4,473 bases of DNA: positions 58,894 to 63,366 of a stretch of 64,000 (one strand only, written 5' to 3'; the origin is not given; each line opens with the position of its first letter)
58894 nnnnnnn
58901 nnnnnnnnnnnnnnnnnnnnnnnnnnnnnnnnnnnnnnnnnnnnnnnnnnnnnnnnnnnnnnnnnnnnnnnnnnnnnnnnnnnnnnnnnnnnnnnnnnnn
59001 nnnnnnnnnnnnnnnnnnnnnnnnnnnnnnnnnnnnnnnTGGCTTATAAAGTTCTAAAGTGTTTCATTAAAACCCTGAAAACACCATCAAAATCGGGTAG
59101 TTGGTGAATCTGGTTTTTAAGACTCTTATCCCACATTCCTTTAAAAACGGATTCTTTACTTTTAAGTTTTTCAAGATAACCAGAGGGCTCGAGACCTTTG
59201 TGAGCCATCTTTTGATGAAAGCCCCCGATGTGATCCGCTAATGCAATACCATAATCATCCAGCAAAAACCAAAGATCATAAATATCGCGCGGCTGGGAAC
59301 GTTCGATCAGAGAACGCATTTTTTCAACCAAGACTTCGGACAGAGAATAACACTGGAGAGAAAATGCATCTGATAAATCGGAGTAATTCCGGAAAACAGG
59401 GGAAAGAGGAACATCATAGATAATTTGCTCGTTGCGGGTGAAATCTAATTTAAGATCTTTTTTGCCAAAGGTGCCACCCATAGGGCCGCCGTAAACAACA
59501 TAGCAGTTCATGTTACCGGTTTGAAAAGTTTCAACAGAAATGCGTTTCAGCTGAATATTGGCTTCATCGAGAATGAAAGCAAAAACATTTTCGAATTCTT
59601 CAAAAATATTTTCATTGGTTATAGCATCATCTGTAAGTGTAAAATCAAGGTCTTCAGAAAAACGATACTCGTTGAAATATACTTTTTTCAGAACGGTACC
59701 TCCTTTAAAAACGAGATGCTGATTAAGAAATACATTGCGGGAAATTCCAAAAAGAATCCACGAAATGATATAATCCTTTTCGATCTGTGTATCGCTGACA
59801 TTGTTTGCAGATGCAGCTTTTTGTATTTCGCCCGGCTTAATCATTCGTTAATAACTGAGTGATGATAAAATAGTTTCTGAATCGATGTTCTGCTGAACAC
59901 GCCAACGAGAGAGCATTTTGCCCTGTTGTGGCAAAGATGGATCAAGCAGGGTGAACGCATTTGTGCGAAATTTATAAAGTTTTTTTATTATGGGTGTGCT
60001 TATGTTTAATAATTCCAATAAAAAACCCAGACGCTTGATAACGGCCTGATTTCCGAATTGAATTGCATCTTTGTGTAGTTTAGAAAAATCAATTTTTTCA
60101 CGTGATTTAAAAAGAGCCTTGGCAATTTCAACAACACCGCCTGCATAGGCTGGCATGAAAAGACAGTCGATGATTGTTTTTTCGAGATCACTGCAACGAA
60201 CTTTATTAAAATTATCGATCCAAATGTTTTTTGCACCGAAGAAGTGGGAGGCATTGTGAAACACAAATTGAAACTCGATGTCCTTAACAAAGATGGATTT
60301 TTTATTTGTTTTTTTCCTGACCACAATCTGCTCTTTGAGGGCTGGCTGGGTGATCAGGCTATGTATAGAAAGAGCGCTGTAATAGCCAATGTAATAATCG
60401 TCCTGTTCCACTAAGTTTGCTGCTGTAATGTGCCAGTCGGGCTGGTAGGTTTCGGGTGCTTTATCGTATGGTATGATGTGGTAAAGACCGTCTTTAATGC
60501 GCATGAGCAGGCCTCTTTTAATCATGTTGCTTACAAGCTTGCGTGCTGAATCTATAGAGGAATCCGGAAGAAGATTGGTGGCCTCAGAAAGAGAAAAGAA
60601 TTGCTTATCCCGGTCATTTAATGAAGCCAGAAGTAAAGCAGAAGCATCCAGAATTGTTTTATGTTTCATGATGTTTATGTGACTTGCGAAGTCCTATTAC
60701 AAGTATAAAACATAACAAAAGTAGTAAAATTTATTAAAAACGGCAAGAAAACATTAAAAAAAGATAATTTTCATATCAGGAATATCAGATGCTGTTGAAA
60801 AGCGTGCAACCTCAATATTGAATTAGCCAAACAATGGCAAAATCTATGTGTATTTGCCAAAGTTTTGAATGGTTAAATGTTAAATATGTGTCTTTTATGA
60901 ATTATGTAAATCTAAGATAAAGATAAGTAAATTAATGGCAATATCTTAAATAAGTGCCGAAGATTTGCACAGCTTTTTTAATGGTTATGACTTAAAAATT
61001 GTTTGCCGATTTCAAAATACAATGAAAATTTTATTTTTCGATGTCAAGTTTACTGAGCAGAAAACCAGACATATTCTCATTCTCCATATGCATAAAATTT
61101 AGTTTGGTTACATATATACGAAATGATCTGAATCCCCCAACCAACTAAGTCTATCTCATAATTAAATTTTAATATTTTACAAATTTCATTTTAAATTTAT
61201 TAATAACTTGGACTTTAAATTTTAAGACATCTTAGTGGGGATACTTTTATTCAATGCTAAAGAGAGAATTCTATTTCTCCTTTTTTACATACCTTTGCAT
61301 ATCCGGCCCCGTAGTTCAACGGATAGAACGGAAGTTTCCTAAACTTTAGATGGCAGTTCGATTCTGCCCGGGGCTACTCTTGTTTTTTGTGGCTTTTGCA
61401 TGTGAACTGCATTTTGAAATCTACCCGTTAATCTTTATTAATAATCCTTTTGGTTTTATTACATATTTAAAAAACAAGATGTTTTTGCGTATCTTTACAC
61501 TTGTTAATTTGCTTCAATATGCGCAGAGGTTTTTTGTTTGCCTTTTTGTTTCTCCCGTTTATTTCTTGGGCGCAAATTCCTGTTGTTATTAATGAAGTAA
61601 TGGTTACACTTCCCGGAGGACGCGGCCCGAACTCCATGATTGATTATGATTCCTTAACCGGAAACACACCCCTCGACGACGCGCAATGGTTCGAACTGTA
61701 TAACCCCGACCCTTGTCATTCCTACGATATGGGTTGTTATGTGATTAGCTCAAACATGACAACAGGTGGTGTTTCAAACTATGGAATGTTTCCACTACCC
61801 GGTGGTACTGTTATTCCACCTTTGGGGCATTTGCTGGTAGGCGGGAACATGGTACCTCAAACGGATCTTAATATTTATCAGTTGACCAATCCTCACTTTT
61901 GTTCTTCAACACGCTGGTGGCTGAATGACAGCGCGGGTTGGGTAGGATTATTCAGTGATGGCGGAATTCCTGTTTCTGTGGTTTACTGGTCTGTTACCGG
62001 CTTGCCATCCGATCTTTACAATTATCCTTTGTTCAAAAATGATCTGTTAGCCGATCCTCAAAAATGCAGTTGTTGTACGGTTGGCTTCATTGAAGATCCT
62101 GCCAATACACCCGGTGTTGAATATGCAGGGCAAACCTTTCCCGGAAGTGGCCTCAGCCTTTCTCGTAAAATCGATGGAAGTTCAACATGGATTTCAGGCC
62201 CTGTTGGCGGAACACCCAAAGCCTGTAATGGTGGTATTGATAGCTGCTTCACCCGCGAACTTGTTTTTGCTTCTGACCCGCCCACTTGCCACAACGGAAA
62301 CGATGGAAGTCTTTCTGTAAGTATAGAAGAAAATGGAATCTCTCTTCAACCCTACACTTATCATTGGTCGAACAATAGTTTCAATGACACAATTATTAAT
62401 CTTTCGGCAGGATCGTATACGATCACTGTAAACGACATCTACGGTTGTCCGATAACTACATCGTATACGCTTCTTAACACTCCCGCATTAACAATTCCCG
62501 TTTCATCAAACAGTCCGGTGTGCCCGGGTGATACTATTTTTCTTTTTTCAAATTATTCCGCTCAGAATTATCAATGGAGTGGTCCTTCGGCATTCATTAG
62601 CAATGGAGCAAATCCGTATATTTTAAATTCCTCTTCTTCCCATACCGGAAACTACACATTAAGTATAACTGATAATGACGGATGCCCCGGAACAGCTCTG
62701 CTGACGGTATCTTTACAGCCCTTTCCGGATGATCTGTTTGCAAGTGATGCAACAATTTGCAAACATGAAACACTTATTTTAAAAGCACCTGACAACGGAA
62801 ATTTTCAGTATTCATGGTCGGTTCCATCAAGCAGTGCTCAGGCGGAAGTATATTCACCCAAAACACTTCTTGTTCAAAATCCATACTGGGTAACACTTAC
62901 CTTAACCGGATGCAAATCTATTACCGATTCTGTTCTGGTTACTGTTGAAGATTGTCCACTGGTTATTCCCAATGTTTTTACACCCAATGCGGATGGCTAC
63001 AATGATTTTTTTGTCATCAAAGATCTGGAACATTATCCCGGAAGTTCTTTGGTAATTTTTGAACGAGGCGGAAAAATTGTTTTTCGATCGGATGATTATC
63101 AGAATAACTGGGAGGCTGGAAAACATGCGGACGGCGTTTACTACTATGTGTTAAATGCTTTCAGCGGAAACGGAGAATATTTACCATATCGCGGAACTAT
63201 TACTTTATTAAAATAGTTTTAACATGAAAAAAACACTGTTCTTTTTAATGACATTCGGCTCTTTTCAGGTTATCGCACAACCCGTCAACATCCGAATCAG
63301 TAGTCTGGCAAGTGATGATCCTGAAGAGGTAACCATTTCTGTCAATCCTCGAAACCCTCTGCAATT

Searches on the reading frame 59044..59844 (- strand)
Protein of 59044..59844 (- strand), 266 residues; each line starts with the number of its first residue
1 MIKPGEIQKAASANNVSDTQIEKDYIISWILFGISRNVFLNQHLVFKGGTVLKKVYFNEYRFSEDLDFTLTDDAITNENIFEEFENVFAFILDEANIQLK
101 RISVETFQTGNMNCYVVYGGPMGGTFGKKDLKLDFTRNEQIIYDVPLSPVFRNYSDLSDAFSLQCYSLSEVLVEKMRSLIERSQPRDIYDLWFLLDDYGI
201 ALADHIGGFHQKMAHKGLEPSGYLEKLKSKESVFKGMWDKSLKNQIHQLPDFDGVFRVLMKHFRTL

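Call 36: search_protein_families(library=pfam, proteins=[window:59044-59844:-], max_evalue=0.001)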
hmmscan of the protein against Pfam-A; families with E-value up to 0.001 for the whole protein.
window:59044-59844:- (266 aa): 1 family
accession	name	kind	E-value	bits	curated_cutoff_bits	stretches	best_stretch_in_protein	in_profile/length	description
PF08843.17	AbiEii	-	4.4e-34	118.9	22.5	1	30-256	2-236/238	Nucleotidyl transferase AbiEii toxin, Type IV TA system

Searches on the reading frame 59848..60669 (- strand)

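Call 36: search_protein_families(library=pfam, proteins=[window:59848-60669:-], max_evalue=0.001)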
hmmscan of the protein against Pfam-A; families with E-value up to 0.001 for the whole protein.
window:59848-60669:- (273 aa): 1 family
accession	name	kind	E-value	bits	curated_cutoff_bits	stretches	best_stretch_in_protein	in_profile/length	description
PF09407.15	AbiEi_1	-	6.4e-06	26.9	22.2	1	89-220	15-142/142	AbiEi antitoxin C-terminal domain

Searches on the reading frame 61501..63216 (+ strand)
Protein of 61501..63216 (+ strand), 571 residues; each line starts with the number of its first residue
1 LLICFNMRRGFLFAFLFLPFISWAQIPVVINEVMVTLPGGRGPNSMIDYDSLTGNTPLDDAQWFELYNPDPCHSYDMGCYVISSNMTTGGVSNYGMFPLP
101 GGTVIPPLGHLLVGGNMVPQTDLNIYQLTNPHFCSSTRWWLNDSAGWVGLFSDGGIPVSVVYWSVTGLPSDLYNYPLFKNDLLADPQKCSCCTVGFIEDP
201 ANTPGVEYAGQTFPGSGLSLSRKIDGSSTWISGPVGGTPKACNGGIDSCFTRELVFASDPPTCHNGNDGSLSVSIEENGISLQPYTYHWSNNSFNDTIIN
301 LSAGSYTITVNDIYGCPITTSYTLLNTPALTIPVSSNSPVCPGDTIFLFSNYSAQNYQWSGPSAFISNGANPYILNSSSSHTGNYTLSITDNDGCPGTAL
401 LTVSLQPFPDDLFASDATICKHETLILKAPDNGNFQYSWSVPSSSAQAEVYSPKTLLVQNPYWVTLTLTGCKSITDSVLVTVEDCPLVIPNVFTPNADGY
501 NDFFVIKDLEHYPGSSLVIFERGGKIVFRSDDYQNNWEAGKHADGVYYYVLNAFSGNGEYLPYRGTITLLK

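Call 36: search_protein_families(library=pfam, proteins=[window:61501-63216:+], max_evalue=0.001)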
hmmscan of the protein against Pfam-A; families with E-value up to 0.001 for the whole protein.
window:61501-63216:+ (571 aa): 2 families
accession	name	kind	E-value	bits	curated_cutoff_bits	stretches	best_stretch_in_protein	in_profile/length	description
PF13585.12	CHU_C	-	2.3e-19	69.8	27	1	488-567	2-84/86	CHU_C Type IX secretion signal domain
PF13573.12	SprB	-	2.7e-07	30.5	28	1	258-293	4-36/37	SprB repeat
